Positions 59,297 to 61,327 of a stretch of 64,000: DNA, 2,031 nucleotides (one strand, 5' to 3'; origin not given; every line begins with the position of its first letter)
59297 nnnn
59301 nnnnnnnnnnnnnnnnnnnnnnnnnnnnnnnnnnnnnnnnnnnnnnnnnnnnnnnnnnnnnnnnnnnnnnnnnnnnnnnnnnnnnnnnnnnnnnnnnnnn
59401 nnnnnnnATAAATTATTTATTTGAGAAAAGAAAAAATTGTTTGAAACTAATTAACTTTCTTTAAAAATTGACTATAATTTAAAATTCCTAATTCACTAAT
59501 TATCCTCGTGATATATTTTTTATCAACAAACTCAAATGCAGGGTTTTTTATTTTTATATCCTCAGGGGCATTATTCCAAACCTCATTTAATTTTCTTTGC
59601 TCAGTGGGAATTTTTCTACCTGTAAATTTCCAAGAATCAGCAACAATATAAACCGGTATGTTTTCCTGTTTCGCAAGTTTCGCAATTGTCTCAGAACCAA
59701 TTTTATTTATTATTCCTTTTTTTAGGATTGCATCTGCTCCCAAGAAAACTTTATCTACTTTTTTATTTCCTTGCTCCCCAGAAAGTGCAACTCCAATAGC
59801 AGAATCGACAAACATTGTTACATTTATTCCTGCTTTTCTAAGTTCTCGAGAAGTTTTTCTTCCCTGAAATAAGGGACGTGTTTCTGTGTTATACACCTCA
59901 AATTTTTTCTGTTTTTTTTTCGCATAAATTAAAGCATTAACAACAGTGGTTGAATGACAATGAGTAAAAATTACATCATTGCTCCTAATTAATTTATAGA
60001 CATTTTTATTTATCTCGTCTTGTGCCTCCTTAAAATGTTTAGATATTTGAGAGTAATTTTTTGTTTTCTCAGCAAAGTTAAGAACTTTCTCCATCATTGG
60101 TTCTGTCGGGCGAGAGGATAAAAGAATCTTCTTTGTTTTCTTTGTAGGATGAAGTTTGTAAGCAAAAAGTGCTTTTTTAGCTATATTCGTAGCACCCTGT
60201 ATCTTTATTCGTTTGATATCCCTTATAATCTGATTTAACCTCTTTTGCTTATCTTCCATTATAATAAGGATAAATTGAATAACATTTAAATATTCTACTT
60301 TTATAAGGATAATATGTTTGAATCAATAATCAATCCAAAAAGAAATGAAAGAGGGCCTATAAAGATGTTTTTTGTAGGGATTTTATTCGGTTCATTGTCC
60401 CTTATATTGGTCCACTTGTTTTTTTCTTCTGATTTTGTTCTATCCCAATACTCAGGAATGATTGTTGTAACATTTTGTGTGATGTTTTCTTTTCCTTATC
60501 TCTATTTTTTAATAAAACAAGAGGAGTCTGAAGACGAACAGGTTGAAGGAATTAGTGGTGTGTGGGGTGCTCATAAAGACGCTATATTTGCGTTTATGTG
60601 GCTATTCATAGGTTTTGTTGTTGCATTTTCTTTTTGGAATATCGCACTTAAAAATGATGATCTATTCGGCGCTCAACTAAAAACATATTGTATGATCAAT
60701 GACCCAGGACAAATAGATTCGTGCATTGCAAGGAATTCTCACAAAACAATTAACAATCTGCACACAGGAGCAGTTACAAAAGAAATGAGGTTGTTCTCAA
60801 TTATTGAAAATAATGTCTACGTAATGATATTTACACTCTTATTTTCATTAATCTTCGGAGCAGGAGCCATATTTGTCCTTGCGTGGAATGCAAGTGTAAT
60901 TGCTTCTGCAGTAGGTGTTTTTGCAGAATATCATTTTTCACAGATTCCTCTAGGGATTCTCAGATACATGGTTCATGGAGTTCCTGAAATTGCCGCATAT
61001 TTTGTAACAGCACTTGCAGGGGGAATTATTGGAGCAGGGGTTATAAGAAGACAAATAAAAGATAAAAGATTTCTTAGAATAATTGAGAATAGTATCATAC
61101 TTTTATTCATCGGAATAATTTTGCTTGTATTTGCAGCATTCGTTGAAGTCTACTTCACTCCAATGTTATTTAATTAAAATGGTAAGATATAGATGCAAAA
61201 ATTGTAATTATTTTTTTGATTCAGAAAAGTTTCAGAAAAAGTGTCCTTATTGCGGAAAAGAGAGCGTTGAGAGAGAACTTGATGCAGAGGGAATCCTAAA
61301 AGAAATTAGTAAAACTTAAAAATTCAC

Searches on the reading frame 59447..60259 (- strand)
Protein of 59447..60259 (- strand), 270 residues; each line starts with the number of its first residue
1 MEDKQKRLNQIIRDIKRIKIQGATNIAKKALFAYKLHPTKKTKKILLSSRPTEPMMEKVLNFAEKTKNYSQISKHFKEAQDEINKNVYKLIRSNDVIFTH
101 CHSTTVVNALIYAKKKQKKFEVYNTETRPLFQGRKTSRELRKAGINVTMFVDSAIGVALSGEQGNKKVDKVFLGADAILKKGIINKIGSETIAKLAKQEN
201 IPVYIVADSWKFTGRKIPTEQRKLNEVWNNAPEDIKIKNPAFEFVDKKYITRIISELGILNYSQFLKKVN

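Call 7: search_protein_families(library=pfam, max_evalue=0.001, proteins=[window:59447-60259:-])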
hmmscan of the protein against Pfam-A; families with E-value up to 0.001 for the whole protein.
window:59447-60259:- (270 aa): 1 family
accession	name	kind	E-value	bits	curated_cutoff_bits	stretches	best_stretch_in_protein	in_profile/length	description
PF01008.23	IF-2B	-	1.9e-50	172.1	22.4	1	66-261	79-279/280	Initiation factor 2 subunit family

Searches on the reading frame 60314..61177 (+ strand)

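Call 7: search_protein_families(library=pfam, max_evalue=0.001, proteins=[window:60314-61177:+])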
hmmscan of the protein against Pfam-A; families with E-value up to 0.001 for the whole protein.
window:60314-61177:+ (287 aa): 1 family
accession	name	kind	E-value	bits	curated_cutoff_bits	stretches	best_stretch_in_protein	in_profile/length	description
PF01944.22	SpoIIM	-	1.9e-12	47.9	26.9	1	97-283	5-163/163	Stage II sporulation protein M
